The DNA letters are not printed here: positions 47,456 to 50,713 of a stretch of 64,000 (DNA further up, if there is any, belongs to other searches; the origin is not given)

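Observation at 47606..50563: GT4-GT4-DUF218 tri-domain fusion protein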

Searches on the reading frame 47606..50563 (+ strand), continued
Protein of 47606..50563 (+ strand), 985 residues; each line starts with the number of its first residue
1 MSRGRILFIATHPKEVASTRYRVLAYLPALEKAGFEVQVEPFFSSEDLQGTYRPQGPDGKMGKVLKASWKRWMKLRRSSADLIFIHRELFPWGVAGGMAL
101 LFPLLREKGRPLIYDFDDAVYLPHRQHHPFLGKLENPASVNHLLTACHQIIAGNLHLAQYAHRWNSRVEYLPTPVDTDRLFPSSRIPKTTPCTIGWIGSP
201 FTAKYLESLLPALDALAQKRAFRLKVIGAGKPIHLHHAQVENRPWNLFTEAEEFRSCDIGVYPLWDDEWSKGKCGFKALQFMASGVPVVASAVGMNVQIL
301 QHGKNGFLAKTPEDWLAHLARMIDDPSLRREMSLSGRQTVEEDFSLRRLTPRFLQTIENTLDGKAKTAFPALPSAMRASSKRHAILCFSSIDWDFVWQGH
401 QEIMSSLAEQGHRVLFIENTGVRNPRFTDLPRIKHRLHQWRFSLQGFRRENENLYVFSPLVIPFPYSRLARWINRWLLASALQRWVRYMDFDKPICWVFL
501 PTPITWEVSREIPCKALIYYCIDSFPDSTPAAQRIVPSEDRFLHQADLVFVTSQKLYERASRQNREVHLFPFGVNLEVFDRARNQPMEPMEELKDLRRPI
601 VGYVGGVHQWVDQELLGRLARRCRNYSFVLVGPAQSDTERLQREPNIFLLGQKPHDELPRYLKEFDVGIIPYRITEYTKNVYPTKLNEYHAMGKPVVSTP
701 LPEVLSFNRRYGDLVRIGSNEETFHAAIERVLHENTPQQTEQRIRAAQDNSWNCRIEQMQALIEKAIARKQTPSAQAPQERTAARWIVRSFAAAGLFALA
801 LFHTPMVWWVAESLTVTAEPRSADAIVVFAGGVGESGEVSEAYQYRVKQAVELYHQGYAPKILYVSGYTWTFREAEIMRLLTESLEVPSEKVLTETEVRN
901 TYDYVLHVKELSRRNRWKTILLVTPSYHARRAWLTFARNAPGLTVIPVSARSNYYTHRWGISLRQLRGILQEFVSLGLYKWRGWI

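Call 20: find_encoding_contigs(protein=P0106, flank=10000, max_places=2)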
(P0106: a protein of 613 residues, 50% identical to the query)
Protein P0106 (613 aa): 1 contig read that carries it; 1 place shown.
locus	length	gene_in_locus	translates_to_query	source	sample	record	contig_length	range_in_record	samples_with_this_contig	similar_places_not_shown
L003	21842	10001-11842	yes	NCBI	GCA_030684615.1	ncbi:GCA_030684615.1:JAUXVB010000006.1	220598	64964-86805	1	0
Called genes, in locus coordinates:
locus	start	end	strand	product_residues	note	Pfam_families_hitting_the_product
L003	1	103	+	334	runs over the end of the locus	-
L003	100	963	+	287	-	PF01522:Polysacc_deac_1, PF11959:DUF3473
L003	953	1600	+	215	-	PF02353:CMAS, PF08003:Methyltransf_9, PF13489:Methyltransf_23, PF05175:MTS, PF06325:PrmA, PF13847:Methyltransf_31, PF08241:Methyltransf_11, PF08242:Methyltransf_12, +2 more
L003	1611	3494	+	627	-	PF13522:GATase_6, PF13537:GATase_7, PF00733:Asn_synthase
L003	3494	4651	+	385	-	PF13477:Glyco_trans_4_2, PF13439:Glyco_transf_4, PF13579:Glyco_trans_4_4, PF00534:Glycos_transf_1, PF13692:Glyco_trans_1_4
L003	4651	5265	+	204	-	PF02397:Bac_transf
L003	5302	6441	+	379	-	PF00155:Aminotran_1_2, PF01041:DegT_DnrJ_EryC1, PF01212:Beta_elim_lyase (weak)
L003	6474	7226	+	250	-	PF02698:DUF218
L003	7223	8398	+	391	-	PF13439:Glyco_transf_4, PF13579:Glyco_trans_4_4, PF13524:Glyco_trans_1_2 (faint), PF20706:GT4-conflict, PF00534:Glycos_transf_1, PF13692:Glyco_trans_1_4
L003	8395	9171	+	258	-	PF00551:Formyl_trans_N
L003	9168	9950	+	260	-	PF01522:Polysacc_deac_1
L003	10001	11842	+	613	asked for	PF13439:Glyco_transf_4 (faint), PF00534:Glycos_transf_1, PF13692:Glyco_trans_1_4, PF02698:DUF218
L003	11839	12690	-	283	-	PF13489:Methyltransf_23, PF13847:Methyltransf_31, PF08241:Methyltransf_11, PF08242:Methyltransf_12, PF13649:Methyltransf_25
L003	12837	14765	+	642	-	PF13522:GATase_6, PF13537:GATase_7, PF00733:Asn_synthase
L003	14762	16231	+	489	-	PF00953:Glycos_transf_4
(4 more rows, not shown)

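Call 21: find_encoding_contigs(protein=P0109, flank=10000, max_places=2)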
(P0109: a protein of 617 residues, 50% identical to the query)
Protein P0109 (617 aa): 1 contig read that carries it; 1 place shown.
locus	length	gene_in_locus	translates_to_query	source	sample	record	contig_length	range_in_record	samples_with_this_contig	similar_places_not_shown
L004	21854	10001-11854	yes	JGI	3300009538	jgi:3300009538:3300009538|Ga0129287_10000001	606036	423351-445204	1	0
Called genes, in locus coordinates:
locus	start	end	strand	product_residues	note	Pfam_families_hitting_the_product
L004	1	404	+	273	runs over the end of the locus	PF08242:Methyltransf_12 (faint), PF13489:Methyltransf_23, PF08241:Methyltransf_11, PF13649:Methyltransf_25 (weak)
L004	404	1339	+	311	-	PF01073:3Beta_HSD, PF01370:Epimerase, PF02719:Polysacc_synt_2, PF04321:RmlD_sub_bind, PF05368:NmrA, PF07993:NAD_binding_4 (faint), PF13460:NAD_binding_10, PF16363:GDP_Man_Dehyd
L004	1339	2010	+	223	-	PF00702:Hydrolase, PF12710:HAD (weak), PF13419:HAD_2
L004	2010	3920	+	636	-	-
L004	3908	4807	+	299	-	PF01073:3Beta_HSD (weak), PF01370:Epimerase, PF02719:Polysacc_synt_2, PF04321:RmlD_sub_bind, PF16363:GDP_Man_Dehyd, PF07993:NAD_binding_4 (weak)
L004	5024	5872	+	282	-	PF13524:Glyco_trans_1_2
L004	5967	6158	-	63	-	-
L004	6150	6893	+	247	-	PF01370:Epimerase, PF16363:GDP_Man_Dehyd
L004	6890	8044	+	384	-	PF13477:Glyco_trans_4_2 (weak), PF13439:Glyco_transf_4, PF13579:Glyco_trans_4_4, PF20706:GT4-conflict, PF00534:Glycos_transf_1, PF13692:Glyco_trans_1_4, PF13524:Glyco_trans_1_2 (weak)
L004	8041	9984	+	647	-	PF00551:Formyl_trans_N, PF01522:Polysacc_deac_1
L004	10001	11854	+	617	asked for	PF00534:Glycos_transf_1 (weak), PF13692:Glyco_trans_1_4, PF13524:Glyco_trans_1_2 (weak), PF02698:DUF218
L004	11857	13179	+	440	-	PF13231:PMT_2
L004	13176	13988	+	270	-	PF00535:Glycos_transf_2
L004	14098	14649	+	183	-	PF08241:Methyltransf_11, PF08242:Methyltransf_12 (weak), PF13489:Methyltransf_23, PF13847:Methyltransf_31 (weak)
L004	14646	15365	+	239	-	PF00535:Glycos_transf_2, PF10111:Glyco_tranf_2_2 (weak), PF13641:Glyco_tranf_2_3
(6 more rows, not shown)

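Call 36: find_encoding_contigs(protein=P0012, flank=10000, max_places=1)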
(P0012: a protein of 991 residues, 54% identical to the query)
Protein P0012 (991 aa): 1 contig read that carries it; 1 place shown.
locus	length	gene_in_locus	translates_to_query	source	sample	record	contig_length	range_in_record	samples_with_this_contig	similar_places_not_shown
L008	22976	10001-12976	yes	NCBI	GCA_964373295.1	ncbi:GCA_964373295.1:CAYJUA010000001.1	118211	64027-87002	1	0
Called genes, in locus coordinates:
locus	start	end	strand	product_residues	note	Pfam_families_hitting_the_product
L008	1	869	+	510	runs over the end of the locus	-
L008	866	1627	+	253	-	PF00106:adh_short, PF08659:KR (faint), PF13561:adh_short_C2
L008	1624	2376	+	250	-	PF00106:adh_short, PF08659:KR (weak), PF13561:adh_short_C2, PF23441:SDR (weak)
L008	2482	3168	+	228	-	PF02348:CTP_transf_3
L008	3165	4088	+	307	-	PF00389:2-Hacid_dh, PF02826:2-Hacid_dh_C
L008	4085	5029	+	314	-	PF00535:Glycos_transf_2, PF10111:Glyco_tranf_2_2, PF13641:Glyco_tranf_2_3, PF13632:Glyco_trans_2_3 (weak)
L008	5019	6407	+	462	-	PF13231:PMT_2 (weak)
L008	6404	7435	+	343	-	PF14221:DUF4330 (faint), PF01833:TIG (weak)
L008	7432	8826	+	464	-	-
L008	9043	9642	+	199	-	PF01833:TIG (weak)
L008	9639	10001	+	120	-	-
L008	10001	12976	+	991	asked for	PF13524:Glyco_trans_1_2 (weak), PF13692:Glyco_trans_1_4, PF00534:Glycos_transf_1, PF13692:Glyco_trans_1_4, PF02698:DUF218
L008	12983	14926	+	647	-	PF13522:GATase_6, PF13537:GATase_7, PF00733:Asn_synthase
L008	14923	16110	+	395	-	PF04055:Radical_SAM, PF13186:SPASM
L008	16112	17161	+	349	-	PF01408:GFO_IDH_MocA, PF22725:GFO_IDH_MocA_C3, PF02894:GFO_IDH_MocA_C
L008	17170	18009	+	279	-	PF05721:PhyH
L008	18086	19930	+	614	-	PF00664:ABC_membrane, PF00005:ABC_tran, PF13401:AAA_22 (weak)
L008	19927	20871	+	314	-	PF01073:3Beta_HSD, PF01370:Epimerase, PF02719:Polysacc_synt_2, PF04321:RmlD_sub_bind, PF13460:NAD_binding_10, PF16363:GDP_Man_Dehyd, PF07993:NAD_binding_4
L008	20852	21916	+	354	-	-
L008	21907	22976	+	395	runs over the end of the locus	PF13472:Lipase_GDSL_2 (faint)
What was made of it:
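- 46260..47613 (+): Upstream pair: TIG/DUF4330 protein (46260-47282) and a 120-aa ORF (47251-47613) that overlaps the start of the gene by 8 nt. The same pair precedes the tri-domain gene in L008 (call 36).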

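Call 37: find_encoding_contigs(protein=P0020, flank=10000, max_places=1)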
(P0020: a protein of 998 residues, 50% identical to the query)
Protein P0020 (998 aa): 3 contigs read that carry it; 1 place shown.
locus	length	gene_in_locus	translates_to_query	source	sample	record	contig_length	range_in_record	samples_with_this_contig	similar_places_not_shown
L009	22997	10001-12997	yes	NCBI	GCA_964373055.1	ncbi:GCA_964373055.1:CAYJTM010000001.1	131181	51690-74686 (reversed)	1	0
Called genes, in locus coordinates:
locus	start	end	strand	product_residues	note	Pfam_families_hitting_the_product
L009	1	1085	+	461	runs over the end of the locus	-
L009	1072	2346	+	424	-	PF14221:DUF4330 (weak), PF01833:TIG (faint)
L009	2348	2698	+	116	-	-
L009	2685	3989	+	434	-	PF08421:Methyltransf_13, PF13489:Methyltransf_23, PF08484:Methyltransf_14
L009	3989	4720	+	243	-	PF00535:Glycos_transf_2, PF13641:Glyco_tranf_2_3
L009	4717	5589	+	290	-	PF13489:Methyltransf_23, PF13649:Methyltransf_25 (weak), PF08241:Methyltransf_11 (weak), PF08242:Methyltransf_12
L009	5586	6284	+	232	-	PF08241:Methyltransf_11, PF08242:Methyltransf_12, PF13649:Methyltransf_25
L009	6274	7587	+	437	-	PF09594:GT87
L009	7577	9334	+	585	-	PF13714:PEP_mutase, PF12804:NTP_transf_3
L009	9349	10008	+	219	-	-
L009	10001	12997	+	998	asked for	PF13524:Glyco_trans_1_2 (faint), PF13692:Glyco_trans_1_4, PF00534:Glycos_transf_1, PF13692:Glyco_trans_1_4, PF02698:DUF218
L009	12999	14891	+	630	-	PF13522:GATase_6, PF13537:GATase_7, PF00733:Asn_synthase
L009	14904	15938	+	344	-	PF00224:PK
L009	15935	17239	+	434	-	PF13469:Sulfotransfer_3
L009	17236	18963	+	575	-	PF00664:ABC_membrane, PF00005:ABC_tran, PF02463:SMC_N (faint)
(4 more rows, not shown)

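Call 38: find_encoding_contigs(protein=P0025, flank=10000, max_places=1)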
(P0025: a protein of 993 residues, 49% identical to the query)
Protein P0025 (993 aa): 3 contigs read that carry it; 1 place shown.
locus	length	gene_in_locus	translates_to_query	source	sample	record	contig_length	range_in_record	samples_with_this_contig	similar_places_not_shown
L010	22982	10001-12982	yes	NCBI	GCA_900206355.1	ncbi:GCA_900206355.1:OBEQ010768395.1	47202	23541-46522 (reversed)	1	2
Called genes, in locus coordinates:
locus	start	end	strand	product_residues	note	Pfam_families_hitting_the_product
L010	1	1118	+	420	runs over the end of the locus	PF14221:DUF4330 (weak), PF01833:TIG (faint)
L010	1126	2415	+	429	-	PF08421:Methyltransf_13, PF13489:Methyltransf_23, PF08484:Methyltransf_14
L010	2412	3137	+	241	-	PF00535:Glycos_transf_2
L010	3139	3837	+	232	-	PF08241:Methyltransf_11, PF08242:Methyltransf_12, PF13649:Methyltransf_25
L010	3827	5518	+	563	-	PF13714:PEP_mutase, PF12804:NTP_transf_3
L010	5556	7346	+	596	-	PF00664:ABC_membrane, PF00005:ABC_tran, PF02463:SMC_N (faint)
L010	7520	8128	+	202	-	-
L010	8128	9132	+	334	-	-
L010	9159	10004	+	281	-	PF05050:Methyltransf_21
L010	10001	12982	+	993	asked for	PF13439:Glyco_transf_4 (faint), PF13524:Glyco_trans_1_2, PF13692:Glyco_trans_1_4, PF00534:Glycos_transf_1, PF13692:Glyco_trans_1_4, PF02698:DUF218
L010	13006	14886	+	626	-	PF13522:GATase_6, PF13537:GATase_7, PF00733:Asn_synthase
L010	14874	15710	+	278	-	PF13489:Methyltransf_23, PF13847:Methyltransf_31, PF08241:Methyltransf_11, PF08242:Methyltransf_12, PF13649:Methyltransf_25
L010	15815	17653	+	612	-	PF00664:ABC_membrane, PF00005:ABC_tran, PF02463:SMC_N (faint)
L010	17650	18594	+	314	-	PF01073:3Beta_HSD, PF01370:Epimerase, PF02719:Polysacc_synt_2, PF04321:RmlD_sub_bind, PF13460:NAD_binding_10, PF16363:GDP_Man_Dehyd, PF07993:NAD_binding_4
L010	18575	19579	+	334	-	PF01041:DegT_DnrJ_EryC1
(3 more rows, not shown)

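Call 46: predict_structure(alignment_id=A2)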
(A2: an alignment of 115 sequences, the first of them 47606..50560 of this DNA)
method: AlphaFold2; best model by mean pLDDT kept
length: 985 residues; sequences in the alignment: 115
mean_pLDDT: 89.1   pTM: 0.58
mean pLDDT of the five models: 89.1, 88.8, 88.5, 87.8, 87.7
residues with pLDDT >= 90: 645; 70-90: 256; 50-70: 62; < 50: 22
segments of 3 or more residues with pLDDT < 50: 373-379, 774-781, 833-837
pLDDT, mean of each block of 10 residues (from residue 1): 88 86 94 96 82 73 87 92 82 70 83 87 58 69 90 88 89 95 79 95 92 97 97 96 93 96 84 90 98 85 95 96 96 97 96 96 70 46 90 81 93 88 79 84 87 92 88 93 88 93 94 95 91 93 98 95 96 93 90 96 96 98 98 95 98 92 98 94 92 98 95 97 98 96 96 93 94 54 64 84 87 93 95 54 89 98 83 84 96 92 96 97 93 97 95 75 86 94 95
secondary structure, 60 per line:
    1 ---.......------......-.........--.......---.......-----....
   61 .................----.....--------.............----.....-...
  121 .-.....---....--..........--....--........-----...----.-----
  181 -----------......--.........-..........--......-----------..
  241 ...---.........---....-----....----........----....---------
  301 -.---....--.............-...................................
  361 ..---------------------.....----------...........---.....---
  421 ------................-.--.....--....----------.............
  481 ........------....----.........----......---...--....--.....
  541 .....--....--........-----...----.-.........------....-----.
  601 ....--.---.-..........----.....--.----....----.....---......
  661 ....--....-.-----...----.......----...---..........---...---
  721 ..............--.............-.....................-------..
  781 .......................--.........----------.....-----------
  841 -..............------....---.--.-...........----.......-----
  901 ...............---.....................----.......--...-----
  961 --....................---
elements in order (helices of 4 or more, strands of 3 or more residues): E4-10 H17-22 H24-32 E35-41 H45-51 H57-77 E82-86 H95-107 E112-116 H118-121 H123-127 H131-134 H137-146 E149-152 H155-162 E168-170 E192-197 H200-208 H210-219 E222-227 E239-243 H247-255 E259-262 H268-271 H276-283 E288-291 E306-309 H312-324 H326-344 H346-362 E384-388 H399-409 E413-417 H427-442 E447-451 E454-457 H468-488 E495-498 H503-511 E516-521 H530-533 H536-545 E548-551 H554-561 E567-569 H576-584 H591-594 E600-604 H613-622 E627-631 H639-642 E647-651 H655-664 E667-670 H685-691 E696-698 H702-711 E715-717 H721-734 H737-749 H752-771 H779-803 H806-814 E825-829 H842-855 E862-865 H874-884 E892-895 H901-915 E919-925 H926-939 E944-950 H963-982
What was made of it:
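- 47606..48721 (+): GT1, aa 1-372: N-terminal GT-B / GT4-like glycosyltransferase. It has its own signature (YDFDDA, GKCGFK). The usual GT4 Glu of the 'EAMA' motif is Gln280. AF2 gives high pLDDT (call 46).
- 48722..48751 (+): Variable, low-confidence linker (aa 373-382). The two-domain relatives begin here. pLDDT is below 50 at aa 373-379 (call 46).
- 49940..50047 (+): Predicted single membrane-spanning helix followed by a short conserved 'TPxxWW' helix (aa 779-814). AF2 predicts helices 779-803 and 806-814 (call 46).
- Checked: The low-confidence linkers are at aa 373-379 and 774-781 (call 46).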

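Call 54: fold_search(model_id=the predicted structure, library=pdb)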
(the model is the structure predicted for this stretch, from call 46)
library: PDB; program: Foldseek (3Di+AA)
matches with E <= 10: 1629; with E <= 0.001: 307
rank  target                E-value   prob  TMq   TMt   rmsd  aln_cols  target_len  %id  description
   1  8qoy                  3.0e-19  1.00  0.28  0.27  15.7       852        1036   13  Capsular polysaccharide synthesis multienzyme of Actinobacillus Pleuropneumoniae serotype 3 (released 2024-07-03)
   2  3c48_A                2.5e-18  1.00  0.20  0.43  11.8       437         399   17  Structure of the retaining glycosyltransferase MshA: The first step in mycothiol biosynthesis. Organism: Corynebacteri (released 2008-03-25)
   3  3c48_B                7.2e-18  1.00  0.20  0.43  11.5       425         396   17  Structure of the retaining glycosyltransferase MshA: The first step in mycothiol biosynthesis. Organism: Corynebacteri (released 2008-03-25)
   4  3c4q_A                1.3e-16  1.00  0.31  0.72   5.1       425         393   16  Structure of the retaining glycosyltransferase MshA : The first step in mycothiol biosynthesis. Organism : Corynebacte (released 2008-04-01)
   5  3c4q_B                1.8e-16  1.00  0.31  0.72   5.0       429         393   16  Structure of the retaining glycosyltransferase MshA : The first step in mycothiol biosynthesis. Organism : Corynebacte (released 2008-04-01)
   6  6kih_A                5.2e-16  1.00  0.31  0.70   5.2       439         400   18  Sucrose-phosphate synthase (tll1590) from Thermosynechococcus elongatus (released 2020-05-27)
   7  6kih_B                1.3e-14  1.00  0.30  0.69   5.5       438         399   18  Sucrose-phosphate synthase (tll1590) from Thermosynechococcus elongatus (released 2020-05-27)
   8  6tvp_B                7.0e-14  1.00  0.28  0.64   6.0       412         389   16  Structure of Mycobacterium smegmatis alpha-maltose-1-phosphate synthase GlgM (released 2020-04-22)
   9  6tvp_A                9.2e-14  1.00  0.29  0.67   5.3       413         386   16  Structure of Mycobacterium smegmatis alpha-maltose-1-phosphate synthase GlgM (released 2020-04-22)
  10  7qsg_A                1.9e-13  1.00  0.29  0.68   5.6       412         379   15  Methylmannose polysaccharide mannosyltransferase from M. hassiacum (released 2023-01-25)
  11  3mbo_B                2.6e-13  1.00  0.29  0.71   5.4       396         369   16  Crystal Structure of the Glycosyltransferase BaBshA bound with UDP and L-malate (released 2010-09-29)
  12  3mbo_C                4.8e-13  1.00  0.29  0.68   5.8       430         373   14  Crystal Structure of the Glycosyltransferase BaBshA bound with UDP and L-malate (released 2010-09-29)
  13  1uqt_B                5.6e-13  1.00  0.28  0.57   6.5       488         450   13  Trehalose-6-phosphate from E. coli bound with UDP-2-fluoro glucose. (released 2003-12-12)
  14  1uqu_B                6.6e-13  1.00  0.28  0.57   6.1       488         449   13  Trehalose-6-phosphate from E. coli bound with UDP-glucose. (released 2003-11-13)
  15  8vrf_B                1.5e-12  1.00  0.30  0.60   6.2       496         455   15  Sucrose-phosphate synthase-like protein from Leishmania major (released 2025-08-13)
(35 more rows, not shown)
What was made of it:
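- On GT4-type GT-B glycosyltransferases (Pfam Glycos_transf_1 / Glyco_trans_1_4): The AF2 model matches MshA, BshA, PimA and PglA with TM-score on the target up to 0.75 (calls 46, 54).
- Closest known: Bacillus subtilis TuaH. Same: Both GT domains have the GT-B fold, with MshA, BshA, PimA and PglA as top structural matches (call 54).
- Checked: The model is best matched by GT4 GT-B enzymes such as MshA, BshA, PimA and PglA (call 54).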
